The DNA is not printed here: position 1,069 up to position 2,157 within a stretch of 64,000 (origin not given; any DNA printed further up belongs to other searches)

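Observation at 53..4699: Plus-strand island with a caspase-like protease next to a tail-collar fibre protein and a lipoprotein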

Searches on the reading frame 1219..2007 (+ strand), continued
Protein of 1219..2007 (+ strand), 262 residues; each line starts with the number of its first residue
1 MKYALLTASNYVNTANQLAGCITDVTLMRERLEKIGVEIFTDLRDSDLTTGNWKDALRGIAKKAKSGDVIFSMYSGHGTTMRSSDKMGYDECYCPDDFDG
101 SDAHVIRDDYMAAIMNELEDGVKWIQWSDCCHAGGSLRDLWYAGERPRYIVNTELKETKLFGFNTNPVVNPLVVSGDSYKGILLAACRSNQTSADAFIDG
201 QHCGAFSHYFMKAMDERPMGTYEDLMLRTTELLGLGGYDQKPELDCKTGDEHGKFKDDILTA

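Call 48: fold_search(model_id=the predicted structure, library=pdb)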
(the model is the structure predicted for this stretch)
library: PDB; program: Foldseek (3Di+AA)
matches with E <= 10: 957; with E <= 0.001: 220
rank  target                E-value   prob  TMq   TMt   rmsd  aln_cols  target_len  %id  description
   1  9n3e_B                1.7e-17  1.00  0.73  0.61   7.7       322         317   24  Crystal structure of Arabidopsis metacaspase 9 C147G at pH 5.5 (released 2025-06-11)
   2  9n3e_A                2.5e-17  1.00  0.72  0.61   8.0       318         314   25  Crystal structure of Arabidopsis metacaspase 9 C147G at pH 5.5 (released 2025-06-11)
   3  8a53_D                2.9e-17  1.00  0.72  0.63   7.9       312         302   26  Crystal structure of AtMCA-IIf C147A (metacaspase 9) from Arabidopsis thaliana (released 2023-05-31)
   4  9n3d                  4.9e-17  1.00  0.75  0.64   7.2       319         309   25  Crystal structure of Arabidopsis metacaspase 9 C147G at pH 4.2 (released 2025-06-11)
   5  9n3f                  5.5e-17  1.00  0.74  0.63   7.8       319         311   25  Crystal structure of Arabidopsis Metacaspase 9 C147G at pH 7.5 (released 2025-06-11)
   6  8a53_C                5.9e-17  1.00  0.71  0.62   7.9       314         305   25  Crystal structure of AtMCA-IIf C147A (metacaspase 9) from Arabidopsis thaliana (released 2023-05-31)
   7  8a53_B                2.1e-16  1.00  0.72  0.62   7.9       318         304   25  Crystal structure of AtMCA-IIf C147A (metacaspase 9) from Arabidopsis thaliana (released 2023-05-31)
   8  8a53_A                2.2e-16  1.00  0.71  0.62   7.8       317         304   25  Crystal structure of AtMCA-IIf C147A (metacaspase 9) from Arabidopsis thaliana (released 2023-05-31)
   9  6w8t_B                1.0e-14  1.00  0.73  0.58  10.0       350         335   24  Crystal structure of metacaspase 4 from Arabidopsis (microcrystals treated with calcium) (released 2020-05-20)
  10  6w8r_B                2.6e-14  1.00  0.75  0.57   6.9       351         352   23  Crystal structure of metacaspase 4 C139A from Arabidopsis (released 2020-05-20)
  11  6w8s_D                3.1e-14  1.00  0.70  0.52  10.4       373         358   22  Crystal structure of metacaspase 4 from Arabidopsis (released 2020-05-20)
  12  6w8s_B                5.3e-14  1.00  0.73  0.55   9.7       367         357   22  Crystal structure of metacaspase 4 from Arabidopsis (released 2020-05-20)
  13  6w8r_A                5.7e-14  1.00  0.74  0.54   9.2       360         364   23  Crystal structure of metacaspase 4 C139A from Arabidopsis (released 2020-05-20)
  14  6w8s_A                8.1e-14  1.00  0.74  0.54   8.7       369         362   22  Crystal structure of metacaspase 4 from Arabidopsis (released 2020-05-20)
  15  4afr                  1.2e-13  1.00  0.65  0.53   9.3       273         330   27  THE STRUCTURE OF METACASPASE 2 (C213A MUTANT) FROM T. BRUCEI (released 2012-05-02)
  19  3bij_B                7.8e-13  1.00  0.66  0.66   6.9       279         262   22  Crystal structure of protein GSU0716 from Geobacter sulfurreducens. Northeast Structural Genomics target GsR13 (released 2007-12-11)
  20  3bij_C                9.4e-13  1.00  0.67  0.66   6.7       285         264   21  Crystal structure of protein GSU0716 from Geobacter sulfurreducens. Northeast Structural Genomics target GsR13 (released 2007-12-11)
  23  3bij_A                1.7e-12  1.00  0.63  0.63   7.5       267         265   24  Crystal structure of protein GSU0716 from Geobacter sulfurreducens. Northeast Structural Genomics target GsR13 (released 2007-12-11)
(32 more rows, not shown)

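Call 49: fold_search(model_id=the predicted structure, library=viral)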
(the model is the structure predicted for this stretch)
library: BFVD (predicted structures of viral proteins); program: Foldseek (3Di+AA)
matches with E <= 10: 326; with E <= 0.001: 25
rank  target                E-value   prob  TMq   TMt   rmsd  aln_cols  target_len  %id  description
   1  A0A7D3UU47            7.6e-16  1.00  0.74  0.53   6.1       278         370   26  Caspase [Fadolivirus FV1/VV64]
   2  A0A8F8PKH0            8.8e-15  1.00  0.73  0.57   7.1       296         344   23  Metacaspase [Clandestinovirus]
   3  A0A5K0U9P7            1.0e-12  1.00  0.71  0.48   8.4       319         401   21  Caspase domain protein [Yasminevirus sp. GU-2018]
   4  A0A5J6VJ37            3.8e-11  1.00  0.66  0.49   5.2       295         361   18  Caspase domain protein [Megaviridae environmental sample]
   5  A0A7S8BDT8            1.5e-10  1.00  0.52  0.42   7.6       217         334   26  Metacaspase [Medusavirus stheno T3]
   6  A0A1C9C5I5            1.3e-09  1.00  0.67  0.71   6.3       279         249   18  Putative metacaspase [Heterosigma akashiwo virus 01]
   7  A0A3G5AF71            2.3e-09  1.00  0.66  0.62   7.1       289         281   14  Caspase domain protein [Satyrvirus sp.]
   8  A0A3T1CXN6            2.8e-09  1.00  0.53  0.53   7.8       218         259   25  Metacaspase [Acanthamoeba castellanii medusavirus J1]
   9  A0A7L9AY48            3.7e-09  1.00  0.73  0.48   5.7       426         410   14  Peptidase C14 caspase domain-containing protein [Pyramimonas orientalis virus]
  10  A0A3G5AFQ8            7.2e-09  1.00  0.56  0.62   6.1       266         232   13  Uncharacterized protein [Solivirus sp.]
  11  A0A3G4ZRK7            8.2e-09  1.00  0.67  0.47   3.6       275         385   17  Peptidase C14 caspase domain-containing protein [Dasosvirus sp.]
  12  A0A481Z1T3            8.7e-09  1.00  0.55  0.61   9.6       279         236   20  Peptidase C14 caspase domain-containing protein [Mimivirus LCMiAC01]
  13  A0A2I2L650            2.7e-08  1.00  0.57  0.47   9.8       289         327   15  Uncharacterized protein [Orpheovirus IHUMI-LCC2]
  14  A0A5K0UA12            5.5e-08  1.00  0.58  0.65   6.0       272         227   15  Metacaspase-like (Fragment) [Yasminevirus sp. GU-2018]
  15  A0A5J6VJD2            8.4e-08  1.00  0.50  0.63   7.6       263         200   13  Caspase domain protein [Megaviridae environmental sample]
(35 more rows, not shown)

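Call 50: find_related_loci(query=A1, collection=genome_contigs, flank=5000)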
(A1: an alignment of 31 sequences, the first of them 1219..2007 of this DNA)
Query A1 (262 aa) in genome_contigs; peptide patterns used: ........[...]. (x = any residue, [..] = any of these).
340 stretches matched a pattern; 324 encode a relative of the query (tblastn E <= 1e-3); the best 80 are kept; 80 distinct loci.
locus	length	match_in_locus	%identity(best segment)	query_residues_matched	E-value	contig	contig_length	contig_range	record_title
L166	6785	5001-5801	36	2-247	2e-36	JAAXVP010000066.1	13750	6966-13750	MAG: Thiobacillus sp. isolate W9_Combined_metabat1_065 W9_Combined_metabat1_065_NODE_2401, whole genome shotgun sequence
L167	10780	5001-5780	33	2-247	2e-31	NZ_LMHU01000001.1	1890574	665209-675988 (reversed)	Terrabacter sp. Root181 contig_1, whole genome shotgun sequence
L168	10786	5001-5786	34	2-250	1e-31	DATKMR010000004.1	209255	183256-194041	MAG TPA_asm: Bacteroidales bacterium isolate SMAG_U14716 k141_1565565, whole genome shotgun sequence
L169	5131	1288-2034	35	2-245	2e-31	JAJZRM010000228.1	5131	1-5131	MAG: Deltaproteobacteria bacterium isolate SKS1.bin8 NODE_28856_length_5131_cov_1.273381, whole genome shotgun sequence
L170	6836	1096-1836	36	2-245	3e-31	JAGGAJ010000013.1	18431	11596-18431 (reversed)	MAG: Deltaproteobacteria bacterium isolate CTSoil_087 scaffold_441, whole genome shotgun sequence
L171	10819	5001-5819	33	2-261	4e-31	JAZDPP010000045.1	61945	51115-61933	MAG: Pseudomonadota bacterium isolate MEGAHIT-group-0.852 k141_10768820, whole genome shotgun sequence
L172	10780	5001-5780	32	2-247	6e-31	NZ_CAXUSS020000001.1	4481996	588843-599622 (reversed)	Terrabacter sp. LjRoot27 LJR027c1, whole genome shotgun sequence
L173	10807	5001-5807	33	2-248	5e-31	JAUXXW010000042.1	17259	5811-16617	MAG: Pseudomonadota bacterium isolate C17_metabat.bin.16_sub C17_k141_41391, whole genome shotgun sequence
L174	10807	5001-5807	32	2-250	2e-30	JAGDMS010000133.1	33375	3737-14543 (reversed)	MAG: Deltaproteobacteria bacterium isolate CTSoil_040 scaffold_2617, whole genome shotgun sequence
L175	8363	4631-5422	33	2-247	2e-30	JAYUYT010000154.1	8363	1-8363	MAG: Nitrosospira sp. isolate GL139_UP_metabat_62 GL139_UP_metabat_62_153, whole genome shotgun sequence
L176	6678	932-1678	32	4-244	4e-30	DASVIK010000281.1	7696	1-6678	MAG TPA_asm: Candidatus Limnocylindrales bacterium isolate SMAG_U2991 k141_957062, whole genome shotgun sequence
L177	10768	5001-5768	33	4-246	4e-30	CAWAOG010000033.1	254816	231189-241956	MAG: uncultured delta proteobacterium isolate MFD02979.bin.1.23 genome assembly, contig: contig_42301, whole genome shot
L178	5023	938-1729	32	2-249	6e-30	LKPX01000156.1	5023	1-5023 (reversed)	MAG: Desulfobacteraceae bacterium RAAP-1 Cluster_0_162, whole genome shotgun sequence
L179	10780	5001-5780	32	2-247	5e-30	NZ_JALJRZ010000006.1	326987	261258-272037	Terrabacter sp. Ter38 NODE_6_length_326987_cov_59.0816326987, whole genome shotgun sequence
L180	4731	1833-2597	33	2-247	1e-29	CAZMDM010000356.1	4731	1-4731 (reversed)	MAG TPA_asm: uncultured Desulfonema sp. isolate binchicken_co23_92 genome assembly, contig: k141_1495747, whole genome s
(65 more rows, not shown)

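Call 51: search_protein_families(library=pfam, proteins=[L007:4789-6312:+, L007:6770-7474:+, L007:7503-7943:+, L007:9055-9975:+, L007:10442-11179:+, L083:2421-3131:+, L003:1-987:+, L003:1168-1581:+, L003:2991-3533:+, L003:7011-7886:-], max_evalue=0.01)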
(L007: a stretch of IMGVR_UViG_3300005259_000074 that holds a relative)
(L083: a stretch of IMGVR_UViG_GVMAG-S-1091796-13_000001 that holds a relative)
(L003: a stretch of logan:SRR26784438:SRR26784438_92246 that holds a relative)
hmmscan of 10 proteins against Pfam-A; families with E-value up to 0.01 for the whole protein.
L007:4789-6312:+ (507 aa): 0 families

L007:6770-7474:+ (234 aa): 0 families

L007:7503-7943:+ (146 aa): 0 families

L007:9055-9975:+ (306 aa): 1 family
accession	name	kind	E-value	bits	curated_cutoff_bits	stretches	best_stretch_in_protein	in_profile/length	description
PF01734.28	Patatin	-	5.8e-15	56.4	27.7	1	6-164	3-188/191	Patatin-like phospholipase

L007:10442-11179:+ (245 aa): 1 family
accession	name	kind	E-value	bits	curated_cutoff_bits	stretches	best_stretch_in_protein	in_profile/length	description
PF03285.20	Paralemmin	-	0.0068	16.4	27.3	1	111-165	51-105/333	Paralemmin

L083:2421-3131:+ (236 aa): 1 family
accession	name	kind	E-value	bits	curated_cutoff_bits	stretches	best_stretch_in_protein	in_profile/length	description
PF07484.17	Collar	-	7.5e-17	61.5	24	1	62-105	13-56/57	Phage Tail Collar Domain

L003:1-987:+ (328 aa): 0 families

L003:1168-1581:+ (137 aa): 0 families

L003:2991-3533:+ (180 aa): 2 families
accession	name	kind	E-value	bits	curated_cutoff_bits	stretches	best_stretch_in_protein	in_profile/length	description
PF07460.16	NUMOD3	-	8.4e-11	42.1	20.4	2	105-127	3-25/37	NUMOD3 motif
PF01541.30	GIY-YIG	-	9.1e-05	23.1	22.6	1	7-87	2-74/78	GIY-YIG catalytic domain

L003:7011-7886:- (291 aa): 1 family
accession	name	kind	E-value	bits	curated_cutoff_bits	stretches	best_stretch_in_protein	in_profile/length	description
PF07460.16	NUMOD3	-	0.0027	18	20.4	0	56-89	3-37/37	NUMOD3 motif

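Call 60: search_protein_families(library=phrogs, proteins=[L003:1-987:+, L003:1168-1581:+], max_evalue=0.001)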
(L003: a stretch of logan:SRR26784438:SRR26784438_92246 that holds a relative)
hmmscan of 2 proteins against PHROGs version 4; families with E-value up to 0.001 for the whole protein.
L003:1-987:+ (328 aa): 2 families
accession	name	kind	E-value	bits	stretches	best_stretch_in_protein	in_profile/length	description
phrog_4636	-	tail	2.4e-08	33.8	1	91-176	255-344/763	tail spike protein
phrog_6002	-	head and packaging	2.1e-07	29.9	1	85-205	696-809/1183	virion structural protein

L003:1168-1581:+ (137 aa): 0 families
